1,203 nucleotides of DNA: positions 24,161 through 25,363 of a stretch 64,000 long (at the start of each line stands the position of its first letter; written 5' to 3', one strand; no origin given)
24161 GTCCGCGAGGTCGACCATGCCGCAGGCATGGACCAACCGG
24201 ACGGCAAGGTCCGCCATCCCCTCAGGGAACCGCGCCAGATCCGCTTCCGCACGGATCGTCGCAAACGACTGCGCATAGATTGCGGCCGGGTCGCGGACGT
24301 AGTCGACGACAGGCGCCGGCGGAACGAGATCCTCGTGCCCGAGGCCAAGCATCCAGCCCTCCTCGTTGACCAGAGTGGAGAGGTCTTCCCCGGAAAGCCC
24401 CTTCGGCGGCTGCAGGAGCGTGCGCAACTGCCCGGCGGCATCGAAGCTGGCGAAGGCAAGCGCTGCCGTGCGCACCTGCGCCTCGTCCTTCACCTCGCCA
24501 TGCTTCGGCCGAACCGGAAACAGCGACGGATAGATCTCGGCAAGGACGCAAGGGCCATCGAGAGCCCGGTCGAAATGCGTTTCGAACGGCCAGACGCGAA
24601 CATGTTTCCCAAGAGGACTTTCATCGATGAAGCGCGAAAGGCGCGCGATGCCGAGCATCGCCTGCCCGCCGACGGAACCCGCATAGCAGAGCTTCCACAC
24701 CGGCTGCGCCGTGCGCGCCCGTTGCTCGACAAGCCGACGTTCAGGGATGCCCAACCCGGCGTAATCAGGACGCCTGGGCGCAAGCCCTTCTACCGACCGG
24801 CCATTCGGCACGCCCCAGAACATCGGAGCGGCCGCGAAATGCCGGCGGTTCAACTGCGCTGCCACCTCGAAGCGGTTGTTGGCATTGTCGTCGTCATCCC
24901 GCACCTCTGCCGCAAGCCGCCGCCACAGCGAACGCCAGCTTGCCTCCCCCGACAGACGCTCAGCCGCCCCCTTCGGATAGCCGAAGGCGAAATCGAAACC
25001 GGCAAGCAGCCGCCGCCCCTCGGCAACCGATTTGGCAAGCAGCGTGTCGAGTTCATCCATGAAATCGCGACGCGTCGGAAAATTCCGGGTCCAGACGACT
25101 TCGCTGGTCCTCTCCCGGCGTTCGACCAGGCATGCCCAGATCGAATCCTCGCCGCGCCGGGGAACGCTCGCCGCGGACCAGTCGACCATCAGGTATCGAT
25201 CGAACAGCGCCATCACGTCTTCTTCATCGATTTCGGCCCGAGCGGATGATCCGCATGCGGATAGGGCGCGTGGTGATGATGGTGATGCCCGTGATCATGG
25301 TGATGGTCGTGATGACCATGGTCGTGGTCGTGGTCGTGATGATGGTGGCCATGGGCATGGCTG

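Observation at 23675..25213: CobH (precorrin-8X methylmutase) carries a ~300-aa N-terminal domain of unknown function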

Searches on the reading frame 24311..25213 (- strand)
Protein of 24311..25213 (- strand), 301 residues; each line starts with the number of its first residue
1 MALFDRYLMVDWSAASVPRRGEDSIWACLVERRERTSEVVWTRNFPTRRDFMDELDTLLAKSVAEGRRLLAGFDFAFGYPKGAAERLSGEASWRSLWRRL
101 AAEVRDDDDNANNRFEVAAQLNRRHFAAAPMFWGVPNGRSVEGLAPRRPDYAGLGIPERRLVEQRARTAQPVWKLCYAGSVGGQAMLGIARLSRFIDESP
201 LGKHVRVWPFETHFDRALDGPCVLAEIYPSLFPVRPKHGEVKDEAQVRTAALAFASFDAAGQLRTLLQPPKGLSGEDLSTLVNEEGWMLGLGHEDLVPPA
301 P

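Call 5: find_homologous_proteins(query=window:24311-25213:-)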
Query seq(301 aa) (301 aa): 3029 proteins with E <= 0.001 among 7866 candidates; the best 120 are listed.
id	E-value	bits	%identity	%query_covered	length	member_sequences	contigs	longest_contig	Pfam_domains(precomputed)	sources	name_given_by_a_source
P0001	3.9e-193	659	96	100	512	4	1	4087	PF02570.21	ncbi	-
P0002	1.4e-98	349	54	98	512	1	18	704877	PF02570.21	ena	-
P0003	3.4e-97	344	54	98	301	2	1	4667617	-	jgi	jgi:precorrin-8X/cobalt-precorrin-8 methylmutase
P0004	1.6e-96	342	55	98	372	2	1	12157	-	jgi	-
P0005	1.0e-95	339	53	98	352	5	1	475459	-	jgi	jgi:precorrin-8X/cobalt-precorrin-8 methylmutase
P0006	1.1e-95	339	53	98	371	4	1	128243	-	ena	-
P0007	3.5e-95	337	54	98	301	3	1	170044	-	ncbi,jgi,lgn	jgi:hypothetical protein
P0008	9.0e-95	336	52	98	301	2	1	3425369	-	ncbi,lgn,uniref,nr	ncbi:cobalamin biosynthesis protein CbiG [Rhizobium sp. AG855]|uniref:cobalamin biosynthesis protein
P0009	4.1e-94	334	54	98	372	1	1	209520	-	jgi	jgi:precorrin-8X/cobalt-precorrin-8 methylmutase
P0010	1.2e-93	332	53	98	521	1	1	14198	PF02570.21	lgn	-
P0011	1.9e-93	332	52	98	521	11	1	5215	PF02570.21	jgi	jgi:precorrin-8X/cobalt-precorrin-8 methylmutase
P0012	2.8e-93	331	52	98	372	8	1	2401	-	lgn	-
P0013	7.1e-93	330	52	98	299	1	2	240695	-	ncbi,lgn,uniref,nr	ncbi:hypothetical protein [Rhizobium paknamense]|uniref:Precorrin-8X/cobalt-precorrin-8 methylmutase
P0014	7.3e-93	330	52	98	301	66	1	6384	-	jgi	jgi:precorrin-8X/cobalt-precorrin-8 methylmutase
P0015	9.5e-93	329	52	98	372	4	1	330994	-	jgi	jgi:precorrin-8X/cobalt-precorrin-8 methylmutase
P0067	7.6e-80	287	49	97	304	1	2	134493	-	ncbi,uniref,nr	ncbi:hypothetical protein GCM10011342_29150 [Aquisalinus flavus]|uniref:Cobalamin biosynthesis prote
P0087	1.3e-77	280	48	99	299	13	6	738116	-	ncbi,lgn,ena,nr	ncbi:MAG: hypothetical protein JNK01_06840 [Devosia sp.]|nr:hypothetical protein [Devosia sp.]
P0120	7.1e-75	271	46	97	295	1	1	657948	-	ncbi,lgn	ncbi:MAG: cobalamin biosynthesis protein CbiG [Pseudomonadota bacterium]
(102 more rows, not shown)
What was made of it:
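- Checked: 3,029 database proteins match it at E<=1e-3 (call 5).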

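Call 11: search_solved_structures(query=window:24311-25213:-, max_evalue=10)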
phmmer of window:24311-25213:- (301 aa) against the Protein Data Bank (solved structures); distinct sequences matched with E-value up to 10: 6.
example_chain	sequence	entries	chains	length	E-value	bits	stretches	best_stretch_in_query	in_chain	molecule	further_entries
4v4v_BD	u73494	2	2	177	0.001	22.1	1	63-101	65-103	50S ribosomal protein L5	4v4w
2j28_F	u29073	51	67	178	0.001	22.1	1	63-101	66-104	50S ribosomal protein L5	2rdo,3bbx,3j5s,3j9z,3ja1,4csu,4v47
10qm_N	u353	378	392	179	0.001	22.1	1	63-101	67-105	Large ribosomal subunit protein uL5 | 50S ribosomal protein L5 | 50S ribosomal protein L3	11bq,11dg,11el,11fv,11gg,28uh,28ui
23wi_F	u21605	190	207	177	0.0012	21.9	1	63-101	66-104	50S ribosomal protein L5 | 50S ribosomal protein uL5 | Large ribosomal subunit protein uL5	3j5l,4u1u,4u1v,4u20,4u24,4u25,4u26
9hig_f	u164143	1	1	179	0.045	16.7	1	63-100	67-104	Large ribosomal subunit protein uL5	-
7jil_E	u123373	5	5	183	0.33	13.9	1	53-101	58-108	50S ribosomal protein L5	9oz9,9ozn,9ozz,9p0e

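Call 12: search_protein_families(library=pfam, proteins=[window:24311-25213:-], max_evalue=10)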
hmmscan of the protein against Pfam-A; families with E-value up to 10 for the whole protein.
window:24311-25213:- (301 aa): 0 families

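Call 18: find_encoding_contigs(protein=P0008, flank=8000, max_places=2)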
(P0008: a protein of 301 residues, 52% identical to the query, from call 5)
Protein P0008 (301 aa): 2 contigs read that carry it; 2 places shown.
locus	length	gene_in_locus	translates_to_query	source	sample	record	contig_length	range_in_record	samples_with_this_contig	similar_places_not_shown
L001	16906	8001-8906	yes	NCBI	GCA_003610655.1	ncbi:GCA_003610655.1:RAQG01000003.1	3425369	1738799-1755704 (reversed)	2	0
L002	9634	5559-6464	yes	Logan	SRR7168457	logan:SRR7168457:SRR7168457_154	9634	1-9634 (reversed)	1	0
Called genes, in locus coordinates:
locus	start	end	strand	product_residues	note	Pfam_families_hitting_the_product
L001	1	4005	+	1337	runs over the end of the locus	PF02514:CobN-Mg_chel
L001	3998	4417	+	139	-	PF04828:GFA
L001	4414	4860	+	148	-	PF00583:Acetyltransf_1, PF13508:Acetyltransf_7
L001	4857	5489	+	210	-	PF12557:Co_AT_N (weak), PF02572:CobA_CobO_BtuR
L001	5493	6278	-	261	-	PF01925:TauE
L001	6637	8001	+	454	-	PF01903:CbiX, PF06180:CbiK (faint), PF01903:CbiX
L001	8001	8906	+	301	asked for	-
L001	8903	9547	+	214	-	PF02570:CbiC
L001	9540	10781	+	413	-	PF00590:TP_methylase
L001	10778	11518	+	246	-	PF00590:TP_methylase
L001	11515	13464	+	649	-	PF11760:CbiG_N, PF01890:CbiG_C, PF00590:TP_methylase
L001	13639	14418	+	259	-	PF00590:TP_methylase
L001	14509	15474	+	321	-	PF01156:IU_nuc_hydro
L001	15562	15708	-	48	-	PF06568:YjiS-like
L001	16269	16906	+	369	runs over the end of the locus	PF09925:DUF2157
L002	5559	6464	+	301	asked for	-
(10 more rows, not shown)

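Call 19: find_encoding_contigs(protein=P0087, flank=8000, max_places=2)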
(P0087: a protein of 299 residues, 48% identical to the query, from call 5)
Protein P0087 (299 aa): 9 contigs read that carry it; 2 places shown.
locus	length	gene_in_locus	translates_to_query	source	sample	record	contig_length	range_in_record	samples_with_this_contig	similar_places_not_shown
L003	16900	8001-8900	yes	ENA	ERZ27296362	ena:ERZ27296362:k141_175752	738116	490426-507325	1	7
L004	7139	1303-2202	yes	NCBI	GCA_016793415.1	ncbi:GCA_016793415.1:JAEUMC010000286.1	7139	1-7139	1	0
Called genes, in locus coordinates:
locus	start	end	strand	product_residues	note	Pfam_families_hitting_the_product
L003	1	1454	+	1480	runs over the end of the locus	PF02514:CobN-Mg_chel, PF04480:DUF559, PF18741:MTES_1575, PF02514:CobN-Mg_chel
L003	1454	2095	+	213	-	PF02572:CobA_CobO_BtuR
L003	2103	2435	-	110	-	PF02311:AraC_binding, PF07883:Cupin_2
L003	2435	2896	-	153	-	-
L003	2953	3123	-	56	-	-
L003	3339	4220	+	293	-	PF00497:SBP_bac_3, PF10613:Lig_chan-Glu_bd (faint)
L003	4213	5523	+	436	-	PF00375:SDF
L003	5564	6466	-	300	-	PF01545:Cation_efflux, PF16916:ZT_dimer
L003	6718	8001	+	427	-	PF06180:CbiK (faint), PF01903:CbiX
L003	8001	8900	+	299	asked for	-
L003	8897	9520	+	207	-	PF02570:CbiC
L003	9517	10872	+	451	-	PF00590:TP_methylase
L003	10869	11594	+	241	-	PF00590:TP_methylase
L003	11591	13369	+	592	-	PF11760:CbiG_N, PF01890:CbiG_C, PF00590:TP_methylase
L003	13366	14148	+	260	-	PF00590:TP_methylase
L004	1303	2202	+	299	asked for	-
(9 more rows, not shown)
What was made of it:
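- It is a separate gene with overlapping stop/start codons in Rhizobium and Devosia (calls 18, 19).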

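Call 20: predict_structure(alignment_id=A1)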
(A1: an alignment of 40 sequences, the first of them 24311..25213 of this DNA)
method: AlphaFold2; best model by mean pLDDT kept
length: 301 residues; sequences in the alignment: 40
mean_pLDDT: 94.4   pTM: 0.93
mean pLDDT of the five models: 94.4, 93.9, 93.6, 92.7, 91.1
residues with pLDDT >= 90: 260; 70-90: 34; 50-70: 6; < 50: 1
segments of 3 or more residues with pLDDT < 50: none
pLDDT, mean of each block of 10 residues (from residue 1): 96 96 96 94 98 98 98 98 97 98 98 98 93 93 92 81 90 89 97 98 98 96 96 91 96 96 96 96 97 76 44
secondary structure, 60 per line:
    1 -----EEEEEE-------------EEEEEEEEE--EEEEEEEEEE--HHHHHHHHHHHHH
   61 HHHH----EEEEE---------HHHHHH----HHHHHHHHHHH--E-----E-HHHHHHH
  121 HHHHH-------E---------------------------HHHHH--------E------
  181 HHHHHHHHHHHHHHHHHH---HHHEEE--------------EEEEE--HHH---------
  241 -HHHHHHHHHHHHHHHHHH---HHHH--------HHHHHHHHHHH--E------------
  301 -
elements in order: E6-11 E25-33 E36-45 H48-64 E69-73 H83-88 H93-103 H114-125 H161-165 H181-198 E205-207 E222-226 H242-259 H263-266 H275-285
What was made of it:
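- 24326..25213 (-): X domain (aa 1-296). It has a predicted RNase-H-like core with a helical insertion. Conserved carboxylates: D11 (25183-25181), D74 (24994-24992), E226 (24538-24536) and D243 (24487-24485). Invariant arginines: R48, R114 and R160. AF2 model: pLDDT 94.4, pTM 0.93 (call 20).
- On RNase-H-like superfamily (fold level): E222-226, H242-259. pLDDT 94 (call 20).
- The fold prediction is confident (call 20).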

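Call 22: search_protein_representatives(protein=window:24311-25213:-)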
Query: 301 residues. Proteins with E-value up to 0.001 (for the whole library): 1788; up to 1e-10: 1236; up to 1e-30: 628. The best 150 are listed.
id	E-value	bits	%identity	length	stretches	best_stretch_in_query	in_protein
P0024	9.0e-92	324.5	52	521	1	1-296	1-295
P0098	1.4e-76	274.6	46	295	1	1-293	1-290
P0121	4.9e-73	263.0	47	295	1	1-294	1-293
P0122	4.9e-73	263.0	46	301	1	1-297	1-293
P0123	5.5e-73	262.8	45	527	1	1-291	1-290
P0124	2.7e-72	260.5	45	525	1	1-292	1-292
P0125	3.1e-72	260.3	43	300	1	2-294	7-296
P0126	5.6e-72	259.5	46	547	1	3-299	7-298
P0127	5.7e-72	259.5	48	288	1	1-290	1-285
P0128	1.8e-70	254.6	49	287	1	3-292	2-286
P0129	5.4e-69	249.7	51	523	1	3-293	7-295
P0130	1.3e-68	248.4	43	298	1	3-291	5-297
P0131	3.8e-68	246.9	45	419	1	2-291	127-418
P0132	6.9e-68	246.1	48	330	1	3-291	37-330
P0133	2.9e-67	244.0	47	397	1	1-292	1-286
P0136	1.7e-65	238.2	47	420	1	2-299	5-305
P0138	3.9e-64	233.7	42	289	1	3-290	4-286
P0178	2.2e-57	211.6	46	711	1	3-301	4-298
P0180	2.4e-57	211.5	44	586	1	3-291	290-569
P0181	5.3e-57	210.3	45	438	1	2-293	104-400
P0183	7.6e-57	209.8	43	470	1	1-299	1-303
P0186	2.2e-56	208.3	47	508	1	3-292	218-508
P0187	2.6e-56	208.1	45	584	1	3-291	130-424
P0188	3.0e-56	207.8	43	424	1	3-290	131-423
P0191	7.7e-56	206.5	45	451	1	3-292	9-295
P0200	1.4e-54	202.4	44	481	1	2-293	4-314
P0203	1.6e-54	202.2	44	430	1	3-293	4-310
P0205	3.1e-54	201.2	46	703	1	3-293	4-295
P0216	1.4e-53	199.1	43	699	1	3-292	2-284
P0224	3.2e-53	197.9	44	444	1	3-296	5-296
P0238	2.5e-52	195.0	43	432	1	3-291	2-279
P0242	4.7e-52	194.1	45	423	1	3-291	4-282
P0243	4.8e-52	194.0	45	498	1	3-289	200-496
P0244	6.9e-52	193.5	44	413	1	1-293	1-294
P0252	2.6e-51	191.6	42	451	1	3-300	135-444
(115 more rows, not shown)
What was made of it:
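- Checked: 1,788 clusters at 50% identity match it (call 22).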

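Call 23: fold_search(model_id=the predicted structure, library=pdb)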
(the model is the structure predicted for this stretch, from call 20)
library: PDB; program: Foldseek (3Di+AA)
matches with E <= 10: 411; with E <= 0.001: 0
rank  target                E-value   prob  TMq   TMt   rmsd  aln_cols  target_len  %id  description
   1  1t6d_A                2.8e-02  0.28  0.13  0.13  11.3       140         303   14  MIRAS phasing of the Aquifex aeolicus Ppx/GppA phosphatase: crystal structure of the type II variant (released 2004-08-03)
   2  2j4r_A                4.3e-02  0.38  0.12  0.12   7.6        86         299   13  Structural Study of the Aquifex aeolicus PPX-GPPA enzyme (released 2007-10-16)
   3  8v9j_z                4.8e-02  0.14  0.13  0.11  15.7       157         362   16  Cryo-EM structure of the Mycobacterium smegmatis 70S ribosome in complex with hibernation factor Msmeg1130 (Balon) (St (released 2024-02-07)
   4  4a2b                  5.8e-02  0.54  0.15  0.12   5.9        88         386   16  Thermotoga maritima FtsA with ATP gamma S (released 2012-04-25)
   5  7w89                  7.8e-02  0.47  0.13  0.26   5.8        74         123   14  The structure of Deinococcus radiodurans Yqgf (released 2022-08-17)
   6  8b0q                  1.2e-01  0.14  0.14  0.17   8.1       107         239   15  Deinococcus radiodurans UvrC C-terminal half (released 2023-02-15)
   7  8dgc_E                1.3e-01  0.54  0.16  0.10   5.1        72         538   15  Avs3 bound to phage PhiV-1 terminase (released 2022-08-03)
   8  1t6d_B                1.3e-01  0.13  0.12  0.12  11.5       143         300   12  MIRAS phasing of the Aquifex aeolicus Ppx/GppA phosphatase: crystal structure of the type II variant (released 2004-08-03)
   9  7xhj_B                1.5e-01  0.38  0.14  0.24   5.2        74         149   15  Crystal structure of RuvC from Deinococcus radiodurans (released 2022-07-06)
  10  2nrr                  1.5e-01  0.25  0.13  0.23   5.6        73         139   14  Crystal structure of the C-terminal RNAseH endonuclase domain of UvrC (released 2007-02-06)
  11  7xhj_A                1.9e-01  0.33  0.13  0.22   5.8        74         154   18  Crystal structure of RuvC from Deinococcus radiodurans (released 2022-07-06)
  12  7ess_A                2.1e-01  0.35  0.15  0.27   4.3        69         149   16  Structure-guided studies of the Holliday junction resolvase RuvX provide novel insights into ATP-stimulated cleavage o (released 2021-05-26)
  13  3aly_A                2.8e-01  0.15  0.16  0.29  11.8       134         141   10  Crystal Structure of RNase HI from Sulfolobus tokodaii with C-terminal deletion (released 2011-06-22)
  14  3wqt_A                2.8e-01  0.14  0.11  0.09   7.5        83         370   18  Staphylococcus aureus FtsA complexed with AMPPNP (released 2014-10-08)
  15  6m5u_A                3.0e-01  0.18  0.18  0.10  16.0       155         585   10  The coordinates of the monomeric terminase complex in the presence of the ADP-BeF3 (released 2020-10-28)
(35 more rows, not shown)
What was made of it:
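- The top PDB Foldseek hits are Ppx/GppA phosphatases, though weak (call 23).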

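Call 25: search_protein_families(library=pfam, proteins=[P0131, P0181, P0188, P0252, P0180, P0187, P0186, P0243, P0178, P0216], max_evalue=0.01)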
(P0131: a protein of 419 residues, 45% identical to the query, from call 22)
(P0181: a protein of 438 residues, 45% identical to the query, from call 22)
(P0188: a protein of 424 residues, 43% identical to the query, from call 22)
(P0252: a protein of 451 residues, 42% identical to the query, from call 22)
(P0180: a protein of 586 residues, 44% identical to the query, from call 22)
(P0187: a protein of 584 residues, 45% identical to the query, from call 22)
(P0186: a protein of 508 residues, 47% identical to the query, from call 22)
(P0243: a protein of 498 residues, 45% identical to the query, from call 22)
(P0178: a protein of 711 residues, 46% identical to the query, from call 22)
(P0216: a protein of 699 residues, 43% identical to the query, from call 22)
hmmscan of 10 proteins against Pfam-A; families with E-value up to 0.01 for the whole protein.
P0131 (419 aa): 0 families

P0181 (438 aa): 0 families

P0188 (424 aa): 0 families

P0252 (451 aa): 0 families

P0180 (586 aa): 0 families

P0187 (584 aa): 0 families

P0186 (508 aa): 1 family
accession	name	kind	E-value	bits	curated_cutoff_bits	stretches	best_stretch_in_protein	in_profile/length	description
PF00596.27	Aldolase_II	-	9.7e-53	179.2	22.2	1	6-179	2-182/183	Class II Aldolase and Adducin N-terminal domain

P0243 (498 aa): 0 families

P0178 (711 aa): 3 families
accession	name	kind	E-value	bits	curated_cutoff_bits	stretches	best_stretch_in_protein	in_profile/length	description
PF03453.22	MoeA_N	-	2e-32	112.5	30.8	1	316-475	2-160/160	MoeA N-terminal region (domain I and II)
PF00994.29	MoCF_biosynth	-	2.2e-29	102.5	26.6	1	489-623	2-142/144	Probable molybdopterin binding domain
PF03454.20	MoeA_C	-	1.3e-11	45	22.1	1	640-705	3-71/72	MoeA C-terminal region (domain IV)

P0216 (699 aa): 1 family
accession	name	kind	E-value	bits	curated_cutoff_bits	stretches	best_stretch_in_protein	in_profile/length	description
PF00590.25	TP_methylase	-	3.4e-18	66.8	27.8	1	296-473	2-202/212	Tetrapyrrole (Corrin/Porphyrin) Methylases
